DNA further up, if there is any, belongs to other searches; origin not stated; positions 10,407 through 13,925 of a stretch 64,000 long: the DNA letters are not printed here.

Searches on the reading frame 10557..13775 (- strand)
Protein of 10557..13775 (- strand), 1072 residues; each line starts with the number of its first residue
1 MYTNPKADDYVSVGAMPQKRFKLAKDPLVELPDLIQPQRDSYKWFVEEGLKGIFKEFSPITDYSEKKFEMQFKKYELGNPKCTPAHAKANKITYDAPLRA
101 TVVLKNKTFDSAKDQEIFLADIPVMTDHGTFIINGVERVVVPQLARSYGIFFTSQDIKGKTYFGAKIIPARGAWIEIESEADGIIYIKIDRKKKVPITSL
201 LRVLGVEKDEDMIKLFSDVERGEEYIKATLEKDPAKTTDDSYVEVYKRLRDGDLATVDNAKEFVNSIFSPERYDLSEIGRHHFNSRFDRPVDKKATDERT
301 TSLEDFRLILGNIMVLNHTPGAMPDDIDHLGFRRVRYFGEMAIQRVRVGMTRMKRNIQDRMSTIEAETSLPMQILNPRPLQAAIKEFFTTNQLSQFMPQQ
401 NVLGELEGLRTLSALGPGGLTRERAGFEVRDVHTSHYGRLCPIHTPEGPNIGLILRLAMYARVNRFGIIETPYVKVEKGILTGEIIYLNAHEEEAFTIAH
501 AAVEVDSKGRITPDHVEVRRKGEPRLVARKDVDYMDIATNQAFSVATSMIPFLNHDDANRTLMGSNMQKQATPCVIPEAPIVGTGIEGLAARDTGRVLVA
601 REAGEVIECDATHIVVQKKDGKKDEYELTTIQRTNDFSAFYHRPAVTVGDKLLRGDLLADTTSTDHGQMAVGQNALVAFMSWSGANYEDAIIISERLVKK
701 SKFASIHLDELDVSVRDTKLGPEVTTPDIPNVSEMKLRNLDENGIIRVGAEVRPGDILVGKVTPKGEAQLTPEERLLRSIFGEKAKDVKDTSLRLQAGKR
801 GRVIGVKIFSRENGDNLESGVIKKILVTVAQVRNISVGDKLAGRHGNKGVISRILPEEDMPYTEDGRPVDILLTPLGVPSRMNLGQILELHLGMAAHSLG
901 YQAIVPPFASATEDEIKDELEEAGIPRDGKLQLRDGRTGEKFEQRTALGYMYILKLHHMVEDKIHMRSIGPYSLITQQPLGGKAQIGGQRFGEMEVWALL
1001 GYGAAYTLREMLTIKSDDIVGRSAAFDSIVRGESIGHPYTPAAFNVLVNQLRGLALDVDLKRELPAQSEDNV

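Call 60: search_protein_families(library=pfam, proteins=[window:10557-13775:-], max_evalue=0.00001)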
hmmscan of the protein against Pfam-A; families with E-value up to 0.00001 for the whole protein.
window:10557-13775:- (1072 aa): 6 families
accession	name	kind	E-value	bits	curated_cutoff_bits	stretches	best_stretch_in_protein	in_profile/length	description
PF00562.33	RNA_pol_Rpb2_6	-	4.7e-123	411.4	23.4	1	600-985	2-373/373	RNA polymerase Rpb2, domain 6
PF04565.21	RNA_pol_Rpb2_3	-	8.9e-25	87.1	21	1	395-463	1-68/68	RNA polymerase Rpb2, domain 3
PF04560.25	RNA_pol_Rpb2_7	-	4.3e-22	78.8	32.1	1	987-1061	1-85/87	RNA polymerase Rpb2, domain 7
PF10385.14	RNA_pol_Rpb2_45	-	6.3e-20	71.4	28.2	1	473-538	1-66/66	RNA polymerase beta subunit external 1 domain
PF04561.19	RNA_pol_Rpb2_2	-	1.1e-17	64.8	21.7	1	164-336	21-190/190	RNA polymerase Rpb2, domain 2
PF04563.20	RNA_pol_Rpb2_1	-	7.9e-14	52.1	28.2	1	34-369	2-189/203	RNA polymerase beta subunit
